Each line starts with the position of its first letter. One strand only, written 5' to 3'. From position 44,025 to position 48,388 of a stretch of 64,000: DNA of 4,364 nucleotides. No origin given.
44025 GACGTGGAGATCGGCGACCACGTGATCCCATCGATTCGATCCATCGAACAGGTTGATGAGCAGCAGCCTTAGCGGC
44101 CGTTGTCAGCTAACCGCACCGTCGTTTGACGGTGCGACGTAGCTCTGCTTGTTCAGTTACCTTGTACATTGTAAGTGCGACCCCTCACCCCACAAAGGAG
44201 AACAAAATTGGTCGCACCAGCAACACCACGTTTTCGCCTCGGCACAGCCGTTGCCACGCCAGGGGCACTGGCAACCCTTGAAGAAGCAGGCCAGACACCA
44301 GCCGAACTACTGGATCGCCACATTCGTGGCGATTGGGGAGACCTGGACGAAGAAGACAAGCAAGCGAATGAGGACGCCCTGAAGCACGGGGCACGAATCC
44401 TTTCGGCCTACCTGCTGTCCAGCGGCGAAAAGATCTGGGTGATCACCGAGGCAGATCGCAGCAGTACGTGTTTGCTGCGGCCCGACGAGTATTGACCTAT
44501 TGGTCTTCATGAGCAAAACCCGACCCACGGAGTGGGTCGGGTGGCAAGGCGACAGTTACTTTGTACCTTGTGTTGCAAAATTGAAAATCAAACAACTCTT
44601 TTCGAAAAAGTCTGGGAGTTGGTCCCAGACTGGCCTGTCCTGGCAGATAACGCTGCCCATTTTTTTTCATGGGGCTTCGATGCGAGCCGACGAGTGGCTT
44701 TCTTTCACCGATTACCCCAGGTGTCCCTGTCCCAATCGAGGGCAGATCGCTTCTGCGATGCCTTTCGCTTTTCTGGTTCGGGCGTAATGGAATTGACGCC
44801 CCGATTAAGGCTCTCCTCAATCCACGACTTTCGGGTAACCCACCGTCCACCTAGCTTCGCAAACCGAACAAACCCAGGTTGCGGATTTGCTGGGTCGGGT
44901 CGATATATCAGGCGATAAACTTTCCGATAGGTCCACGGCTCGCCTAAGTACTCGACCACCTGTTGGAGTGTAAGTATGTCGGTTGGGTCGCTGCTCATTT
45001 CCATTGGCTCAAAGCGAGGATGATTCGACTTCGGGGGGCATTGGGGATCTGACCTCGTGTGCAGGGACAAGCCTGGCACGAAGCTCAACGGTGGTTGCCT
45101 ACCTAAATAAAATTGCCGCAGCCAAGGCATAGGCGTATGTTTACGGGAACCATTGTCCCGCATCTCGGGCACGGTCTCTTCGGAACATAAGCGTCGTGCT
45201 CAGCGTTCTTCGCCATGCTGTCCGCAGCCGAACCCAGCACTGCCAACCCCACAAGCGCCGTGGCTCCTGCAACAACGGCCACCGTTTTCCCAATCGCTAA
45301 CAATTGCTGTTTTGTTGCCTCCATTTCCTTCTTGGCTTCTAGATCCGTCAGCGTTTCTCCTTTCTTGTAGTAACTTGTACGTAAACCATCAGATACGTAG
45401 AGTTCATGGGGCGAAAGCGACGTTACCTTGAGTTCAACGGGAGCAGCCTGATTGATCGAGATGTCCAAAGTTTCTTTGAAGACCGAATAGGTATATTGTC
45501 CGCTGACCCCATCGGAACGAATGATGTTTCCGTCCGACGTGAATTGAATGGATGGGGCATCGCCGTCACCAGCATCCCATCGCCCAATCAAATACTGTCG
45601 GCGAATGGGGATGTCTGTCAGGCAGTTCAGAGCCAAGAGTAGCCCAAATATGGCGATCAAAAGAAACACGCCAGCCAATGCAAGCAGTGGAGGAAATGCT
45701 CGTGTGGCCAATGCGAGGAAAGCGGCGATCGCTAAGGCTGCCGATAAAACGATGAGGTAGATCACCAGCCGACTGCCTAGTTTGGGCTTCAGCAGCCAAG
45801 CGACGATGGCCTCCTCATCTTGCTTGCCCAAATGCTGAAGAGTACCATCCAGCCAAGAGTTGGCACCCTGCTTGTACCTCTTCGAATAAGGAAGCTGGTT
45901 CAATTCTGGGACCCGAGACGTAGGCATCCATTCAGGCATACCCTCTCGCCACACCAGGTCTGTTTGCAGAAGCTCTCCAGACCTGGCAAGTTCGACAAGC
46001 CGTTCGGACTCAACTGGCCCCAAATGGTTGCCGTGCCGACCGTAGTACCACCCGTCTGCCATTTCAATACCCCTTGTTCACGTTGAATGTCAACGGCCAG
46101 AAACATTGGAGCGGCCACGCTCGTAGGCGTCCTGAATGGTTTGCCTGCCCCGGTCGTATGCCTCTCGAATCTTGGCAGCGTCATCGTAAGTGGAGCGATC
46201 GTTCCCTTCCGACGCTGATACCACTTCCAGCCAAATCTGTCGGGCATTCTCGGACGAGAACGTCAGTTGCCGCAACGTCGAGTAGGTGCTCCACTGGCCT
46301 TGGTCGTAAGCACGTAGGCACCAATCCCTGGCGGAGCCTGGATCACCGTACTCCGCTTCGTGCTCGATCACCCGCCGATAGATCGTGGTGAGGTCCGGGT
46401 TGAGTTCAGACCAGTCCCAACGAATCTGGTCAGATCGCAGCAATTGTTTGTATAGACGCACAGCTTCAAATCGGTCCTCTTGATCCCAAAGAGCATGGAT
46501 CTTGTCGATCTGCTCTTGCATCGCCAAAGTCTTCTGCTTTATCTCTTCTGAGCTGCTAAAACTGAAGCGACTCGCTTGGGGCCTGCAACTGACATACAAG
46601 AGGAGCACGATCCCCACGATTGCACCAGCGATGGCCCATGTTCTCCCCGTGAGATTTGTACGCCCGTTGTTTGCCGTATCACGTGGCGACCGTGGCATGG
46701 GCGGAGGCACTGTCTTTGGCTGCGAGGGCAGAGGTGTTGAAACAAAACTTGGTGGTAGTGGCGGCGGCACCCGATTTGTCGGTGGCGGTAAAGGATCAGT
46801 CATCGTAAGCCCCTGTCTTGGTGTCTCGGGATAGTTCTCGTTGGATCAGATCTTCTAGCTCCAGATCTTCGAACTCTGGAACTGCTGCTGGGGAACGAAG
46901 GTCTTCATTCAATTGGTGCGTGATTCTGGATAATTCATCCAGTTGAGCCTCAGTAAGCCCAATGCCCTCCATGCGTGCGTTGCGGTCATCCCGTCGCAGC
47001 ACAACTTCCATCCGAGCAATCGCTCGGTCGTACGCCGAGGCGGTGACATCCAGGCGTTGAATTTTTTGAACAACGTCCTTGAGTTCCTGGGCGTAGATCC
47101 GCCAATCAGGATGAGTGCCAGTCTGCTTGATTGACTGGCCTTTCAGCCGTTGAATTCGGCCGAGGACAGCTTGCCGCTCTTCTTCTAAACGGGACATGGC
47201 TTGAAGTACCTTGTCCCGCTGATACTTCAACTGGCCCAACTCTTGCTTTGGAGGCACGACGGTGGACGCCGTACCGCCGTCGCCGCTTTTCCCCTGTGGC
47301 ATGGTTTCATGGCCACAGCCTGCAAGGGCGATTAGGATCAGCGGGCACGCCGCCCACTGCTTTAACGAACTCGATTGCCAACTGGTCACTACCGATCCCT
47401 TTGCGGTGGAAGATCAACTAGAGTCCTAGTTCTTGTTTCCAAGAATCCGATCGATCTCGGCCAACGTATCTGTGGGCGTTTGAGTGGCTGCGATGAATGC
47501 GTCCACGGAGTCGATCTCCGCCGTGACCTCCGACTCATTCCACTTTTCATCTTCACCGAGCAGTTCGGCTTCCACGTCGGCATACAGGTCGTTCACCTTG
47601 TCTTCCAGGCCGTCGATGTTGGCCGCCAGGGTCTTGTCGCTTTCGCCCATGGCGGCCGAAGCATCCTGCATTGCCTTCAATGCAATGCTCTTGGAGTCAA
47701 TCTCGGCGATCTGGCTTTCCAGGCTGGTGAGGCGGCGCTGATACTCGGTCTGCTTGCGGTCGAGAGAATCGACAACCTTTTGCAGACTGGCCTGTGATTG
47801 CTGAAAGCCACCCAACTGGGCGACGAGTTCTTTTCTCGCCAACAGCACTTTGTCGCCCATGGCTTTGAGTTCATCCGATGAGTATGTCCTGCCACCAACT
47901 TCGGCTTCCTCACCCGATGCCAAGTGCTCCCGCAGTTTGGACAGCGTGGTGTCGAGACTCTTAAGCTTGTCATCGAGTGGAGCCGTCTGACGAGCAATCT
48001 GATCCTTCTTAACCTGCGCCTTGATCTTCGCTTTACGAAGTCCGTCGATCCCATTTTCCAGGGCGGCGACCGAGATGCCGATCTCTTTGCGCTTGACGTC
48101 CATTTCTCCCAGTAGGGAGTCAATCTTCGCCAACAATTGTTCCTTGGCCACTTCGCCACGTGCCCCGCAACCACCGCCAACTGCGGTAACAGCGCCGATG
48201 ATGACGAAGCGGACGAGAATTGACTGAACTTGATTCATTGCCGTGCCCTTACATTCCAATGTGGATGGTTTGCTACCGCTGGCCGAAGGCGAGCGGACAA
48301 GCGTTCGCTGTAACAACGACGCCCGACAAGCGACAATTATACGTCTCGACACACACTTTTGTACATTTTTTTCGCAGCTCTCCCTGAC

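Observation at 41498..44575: Array of five small ORFs, each behind a hairpin and the same 18-nt motif (seven motif copies in all)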

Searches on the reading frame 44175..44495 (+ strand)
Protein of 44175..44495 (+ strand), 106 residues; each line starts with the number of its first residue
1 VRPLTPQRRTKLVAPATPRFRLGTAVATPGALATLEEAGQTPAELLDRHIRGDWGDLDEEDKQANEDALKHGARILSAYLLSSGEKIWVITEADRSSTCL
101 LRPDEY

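Call 12: search_protein_families(library=pfam, proteins=[window:44175-44495:+], max_evalue=0.01)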
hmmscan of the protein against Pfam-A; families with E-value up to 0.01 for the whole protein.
window:44175-44495:+ (106 aa): 0 families

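Call 13: search_protein_families(library=ncbifam, proteins=[window:44175-44495:+], max_evalue=0.01)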
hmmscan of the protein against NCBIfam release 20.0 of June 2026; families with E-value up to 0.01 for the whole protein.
window:44175-44495:+ (106 aa): 0 families

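Call 14: search_protein_families(library=phrogs, proteins=[window:44175-44495:+], max_evalue=0.01)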
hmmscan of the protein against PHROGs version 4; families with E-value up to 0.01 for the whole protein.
window:44175-44495:+ (106 aa): 0 families

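Call 38: search_solved_structures(query=window:44208-44495:+, max_evalue=1, show_alignments=1)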
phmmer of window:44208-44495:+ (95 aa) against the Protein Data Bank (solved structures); distinct sequences matched with E-value up to 1: 0.

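Call 51: find_related_loci(query=A3, collection=metagenome_contigs, flank=10000)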
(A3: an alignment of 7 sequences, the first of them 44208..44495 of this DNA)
Query A3 (95 aa) in metagenome_contigs; peptide patterns used: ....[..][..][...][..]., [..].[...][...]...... (x = any residue, [..] = any of these).
600 stretches matched a pattern (row limit reached: there are more); 545 encode a relative of the query (tblastn E <= 1e-3); the best 80 are kept; 80 distinct loci.
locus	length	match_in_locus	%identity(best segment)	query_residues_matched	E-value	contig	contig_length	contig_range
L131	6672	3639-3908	67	6-95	3e-38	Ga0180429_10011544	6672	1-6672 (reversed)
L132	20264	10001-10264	69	9-95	7e-38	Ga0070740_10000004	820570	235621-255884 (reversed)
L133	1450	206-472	63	7-95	1e-36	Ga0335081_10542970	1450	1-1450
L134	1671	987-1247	64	9-95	6e-36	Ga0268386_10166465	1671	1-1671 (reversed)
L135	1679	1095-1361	65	7-95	1e-35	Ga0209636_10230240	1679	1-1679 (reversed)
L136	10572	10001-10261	63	9-95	2e-35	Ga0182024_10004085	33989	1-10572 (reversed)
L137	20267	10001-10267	65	7-95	2e-35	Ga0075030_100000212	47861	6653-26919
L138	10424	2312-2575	67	9-95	2e-35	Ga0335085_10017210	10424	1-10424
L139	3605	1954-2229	63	4-95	4e-35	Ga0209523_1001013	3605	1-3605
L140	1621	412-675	66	8-95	2e-35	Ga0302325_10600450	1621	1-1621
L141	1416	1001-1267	66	7-95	9e-36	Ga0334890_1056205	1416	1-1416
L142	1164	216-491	60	4-95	2e-35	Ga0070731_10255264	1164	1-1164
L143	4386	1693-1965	63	5-95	2e-34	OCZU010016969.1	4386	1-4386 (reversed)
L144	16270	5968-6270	55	3-95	9e-35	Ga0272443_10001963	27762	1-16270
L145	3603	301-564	64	8-95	1e-34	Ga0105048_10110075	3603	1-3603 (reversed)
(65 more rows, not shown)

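Call 63: find_homologous_proteins(query=window:44208-44495:+, max_evalue=0.00001)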
Query window:44208-44495:+ (95 aa): 7994 proteins with E <= 0.00001 among 8000 candidates; the best 120 are listed.
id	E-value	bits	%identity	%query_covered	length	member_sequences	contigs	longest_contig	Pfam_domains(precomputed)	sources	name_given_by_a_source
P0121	4.6e-56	204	100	100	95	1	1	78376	-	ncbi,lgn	-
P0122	4.1e-41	157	77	100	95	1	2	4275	-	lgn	-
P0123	6.5e-41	156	77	100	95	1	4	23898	-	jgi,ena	-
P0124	1.0e-40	155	77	100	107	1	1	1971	-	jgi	-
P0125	9.2e-40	152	76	100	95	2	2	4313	-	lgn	-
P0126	7.9e-38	146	73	100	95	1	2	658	-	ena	-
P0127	1.0e-37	146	73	100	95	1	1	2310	-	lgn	-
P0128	5.7e-37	143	74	96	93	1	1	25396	-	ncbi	-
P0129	7.9e-37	143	72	100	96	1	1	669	-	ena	-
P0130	2.8e-36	141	76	95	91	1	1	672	-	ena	-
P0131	2.9e-36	141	73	100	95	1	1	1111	-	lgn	-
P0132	2.0e-35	138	66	100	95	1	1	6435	-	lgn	-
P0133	2.4e-35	138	65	97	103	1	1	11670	-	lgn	-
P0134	2.7e-35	138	67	100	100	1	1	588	-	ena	-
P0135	2.8e-35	138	68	100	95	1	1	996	-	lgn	-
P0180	2.0e-33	132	69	95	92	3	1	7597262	-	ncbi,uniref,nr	ncbi:hypothetical protein Pan258_29290 [Symmachiella dynata]|uniref:hypothetical protein n=1 Tax=Sym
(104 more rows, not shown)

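Call 69: predict_structure(alignment_id=A5)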
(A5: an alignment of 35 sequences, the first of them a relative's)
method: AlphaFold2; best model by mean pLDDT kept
length: 95 residues; sequences in the alignment: 35
mean_pLDDT: 92.7   pTM: 0.82
mean pLDDT of the five models: 92.7, 91.5, 87.8, 87.7, 85.6
residues with pLDDT >= 90: 87; 70-90: 3; 50-70: 3; < 50: 2
segments of 3 or more residues with pLDDT < 50: none
pLDDT, mean of each block of 10 residues (from residue 1): 72 95 95 95 96 96 96 95 95 92
secondary structure, 60 per line:
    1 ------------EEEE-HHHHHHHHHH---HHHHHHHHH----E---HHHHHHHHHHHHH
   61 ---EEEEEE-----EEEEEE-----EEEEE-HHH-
elements in order: E13-16 H18-27 H31-39 H48-60 E64-69 E75-80 E86-90

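Call 73: fold_search(model_id=the predicted structure, library=pdb)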
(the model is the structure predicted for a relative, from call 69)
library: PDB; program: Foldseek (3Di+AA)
matches with E <= 10: 582; with E <= 0.001: 0
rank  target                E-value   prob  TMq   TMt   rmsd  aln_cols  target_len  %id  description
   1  5mje_A                2.0e-01  0.33  0.36  0.32   9.8       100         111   13  Crystal structure of the HigB2 toxin in complex with Nb8 (released 2017-04-05)
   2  1wmi_A                2.0e-01  0.30  0.36  0.38   9.3       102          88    8  Crystal structure of archaeal RelE-RelB complex from Pyrococcus horikoshii OT3 (released 2005-03-15)
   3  1kll                  3.3e-01  0.20  0.27  0.22   9.3        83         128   12  Molecular basis of mitomycin C resictance in streptomyces: Crystal structures of the MRD protein with and without a drug (released 2002-07-19)
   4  6e3s_A                4.1e-01  0.33  0.35  0.17   4.3        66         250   18  Crystal Structure of the Heterodimeric HIF-2 Complex with Antagonist PT2385 (released 2019-02-13)
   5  5ja8_A                4.9e-01  0.25  0.41  0.38   5.7        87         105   10  Crystal structure of the HigB2 toxin in complex with Nb2 (released 2017-04-05)
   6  4zp4_A                5.3e-01  0.25  0.36  0.17   4.2        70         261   20  Crystal Structure of the Heterodimeric HIF-2a:ARNT Complex (released 2015-08-12)
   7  8a0x_D                5.3e-01  0.21  0.41  0.37   5.3        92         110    8  Crystal structure of the HigB2-HigA2 tetramer in complex with operator DNA (released 2023-05-03)
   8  6xz5                  6.0e-01  0.15  0.24  0.12   6.7        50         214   10  RovC - regulator of virulence interconnected with the Csr system (released 2020-09-16)
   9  4iag                  6.4e-01  0.23  0.32  0.26   9.4        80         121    5  Crystal structure of ZbmA, the zorbamycin binding protein from Streptomyces flavoviridis (released 2013-02-20)
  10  4zph_C                6.8e-01  0.18  0.35  0.17   6.8        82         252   15  Crystal Structure of the Heterodimeric HIF-2a:ARNT Complex with Proflavine (released 2015-08-12)
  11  5w0m_B                7.3e-01  0.15  0.24  0.09   5.3        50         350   10  Structure of human TUT7 catalytic module (CM) in complex with U5 RNA (released 2017-06-28)
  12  9ofu_B                7.8e-01  0.25  0.36  0.19   4.2        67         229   18  Dimer of HIF-1a-ARNT Heterodimers Complexed on 52-bp HRE/HAS (released 2025-06-11)
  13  9ljy_A                8.3e-01  0.23  0.36  0.17   4.3        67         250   19  Crystal Structure of the Heterodimeric HIF-2 Complex with Agonist SD-14 (released 2025-10-15)
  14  9of0_B                8.9e-01  0.21  0.35  0.16   4.0        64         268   20  Cryo-EM Structure of Human HIF-2a-ARNT Complexed on 20-bp HRE (released 2025-06-11)
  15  2a24_MODEL_1_B        8.9e-01  0.15  0.31  0.29   4.6        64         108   22  HADDOCK Structure of HIF-2a/ARNT PAS-B Heterodimer (released 2006-01-17)
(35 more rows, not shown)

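Call 77: find_encoding_contigs(protein=P0180, flank=10000, max_places=2)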
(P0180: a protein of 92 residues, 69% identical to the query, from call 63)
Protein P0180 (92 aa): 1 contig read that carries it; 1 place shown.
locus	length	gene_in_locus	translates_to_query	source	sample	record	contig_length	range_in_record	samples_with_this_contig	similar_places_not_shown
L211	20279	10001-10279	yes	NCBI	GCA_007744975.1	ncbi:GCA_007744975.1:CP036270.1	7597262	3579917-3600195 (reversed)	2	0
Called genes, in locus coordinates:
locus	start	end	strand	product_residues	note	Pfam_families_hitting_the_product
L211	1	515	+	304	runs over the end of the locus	-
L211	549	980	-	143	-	-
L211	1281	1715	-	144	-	-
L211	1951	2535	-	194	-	-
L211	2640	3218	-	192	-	-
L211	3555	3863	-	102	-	-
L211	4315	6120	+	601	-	-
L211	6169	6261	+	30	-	-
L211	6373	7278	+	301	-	PF08401:ArdcN, PF18818:MPTase-PolyVal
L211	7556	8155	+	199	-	-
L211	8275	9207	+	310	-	-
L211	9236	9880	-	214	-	-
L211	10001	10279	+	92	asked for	-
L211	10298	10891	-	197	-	PF04191:PEMT, PF04140:ICMT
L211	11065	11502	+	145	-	-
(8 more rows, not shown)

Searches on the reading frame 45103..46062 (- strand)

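Call 36: search_protein_families(library=pfam, proteins=[window:45103-46062:-], max_evalue=0.01)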
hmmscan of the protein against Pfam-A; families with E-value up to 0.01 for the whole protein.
window:45103-46062:- (319 aa): 2 families
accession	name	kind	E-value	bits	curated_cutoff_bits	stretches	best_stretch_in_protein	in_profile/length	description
PF14237.11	GYF_2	-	4e-15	55.8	25.8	1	5-54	1-50/50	GYF domain 2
PF12773.13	DZR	-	0.0031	18.1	27.3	1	295-316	24-45/45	Double zinc ribbon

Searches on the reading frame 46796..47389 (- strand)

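Call 36: search_protein_families(library=pfam, proteins=[window:46796-47389:-], max_evalue=0.01)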
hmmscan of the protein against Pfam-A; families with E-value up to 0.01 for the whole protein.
window:46796-47389:- (197 aa): 0 families

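Call 61: search_protein_families(library=ncbifam, proteins=[window:46796-47389:-], max_evalue=0.01)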
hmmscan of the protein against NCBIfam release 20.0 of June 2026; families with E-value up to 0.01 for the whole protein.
window:46796-47389:- (197 aa): 1 family
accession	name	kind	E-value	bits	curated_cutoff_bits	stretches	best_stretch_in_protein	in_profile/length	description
NF033422.1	onco_T4SS_CagA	equivalog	0.008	14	999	1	91-149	905-962/1180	type IV secretion system oncogenic effector CagA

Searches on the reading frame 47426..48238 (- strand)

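Call 36: search_protein_families(library=pfam, proteins=[window:47426-48238:-], max_evalue=0.01)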
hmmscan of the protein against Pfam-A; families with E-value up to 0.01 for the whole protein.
window:47426-48238:- (270 aa): 10 families
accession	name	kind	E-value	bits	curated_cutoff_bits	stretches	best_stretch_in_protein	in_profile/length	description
PF03915.18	AIP3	-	0.00012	21.9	31.6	1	80-222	73-213/406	Actin interacting protein 3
PF11932.13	DUF3450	-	0.0012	18.7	32.6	0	145-219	28-102/241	Protein of unknown function (DUF3450)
PF23991.1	DUF7310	-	0.0014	19.5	40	0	167-224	2-55/83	Coiled-coil region of unknown function (DUF7310)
PF24555.1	CC4_CEP85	-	0.0024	18.7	27.3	0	145-189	7-51/85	Centrosomal protein of 85 kDa-like, CC4 coiled-coil domain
PF04102.17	SlyX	-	0.0025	18.9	30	0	52-100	7-55/67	SlyX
PF20870.2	FAM186A-B_N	-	0.0025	17.7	27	0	2-103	37-139/243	FAM186A/B, N-terminal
PF01895.24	PhoU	-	0.0044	17.8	23.5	0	184-229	6-51/89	PhoU domain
PF19380.4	DUF5955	-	0.0053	17.5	27.1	0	89-131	5-46/88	Family of unknown function (DUF5955)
PF14932.11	HAUS-augmin3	-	0.007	16.3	29.4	0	136-216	69-150/260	HAUS augmin-like complex subunit 3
PF25762.1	HAUS1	-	0.009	16.3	40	0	36-124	88-175/236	HAUS augmin-like complex subunit 1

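Call 61: search_protein_families(library=ncbifam, proteins=[window:47426-48238:-], max_evalue=0.01)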
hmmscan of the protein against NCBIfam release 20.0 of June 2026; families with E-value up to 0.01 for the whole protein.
window:47426-48238:- (270 aa): 11 families
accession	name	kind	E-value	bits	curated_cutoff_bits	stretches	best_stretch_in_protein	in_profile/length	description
NF033950.0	Cas12c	equivalog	3.5e-05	21.7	250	1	143-224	326-404/1246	type V CRISPR-associated protein Cas12c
NF047408.1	SA0632_fam_LP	equivalog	4e-05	23.2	70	0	146-184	21-59/68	SA0632 family lipoprotein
NF045487.1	ASRP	equivalog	0.00045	19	300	1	48-222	310-476/593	archaea-specific SMC-related protein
NF003034.1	PRK03918.1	equivalog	0.00067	17.7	700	1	56-249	232-414/878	DNA double-strand break repair ATPase Rad50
TIGR02169.1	SMC_prok_A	equivalog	0.0012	16.6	729.4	0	135-252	705-818/1165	chromosome segregation protein SMC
NF008180.0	PRK10929.1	equivalog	0.0014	16.5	809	1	57-212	47-193/1109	miniconductance mechanosensitive channel MscM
NF038350.1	taxis_HmpF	equivalog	0.0015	17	200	1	37-202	141-305/553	pilus motility taxis protein HmpF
TIGR04211.1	SH3_and_anchor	equivalog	0.0019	17.8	65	1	137-223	77-163/198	TIGR04211 family SH3 domain-containing protein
NF008438.0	PRK11281.1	equivalog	0.0037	15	991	1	29-195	35-197/1113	mechanosensitive channel MscK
TIGR00996.1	Mtu_fam_mce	paralog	0.0046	16.2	140.5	1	136-219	181-265/291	MCE family protein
NF041007.1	cell_div_CdvA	equivalog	0.0057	16.1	350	0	151-200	114-162/235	cell division protein CdvA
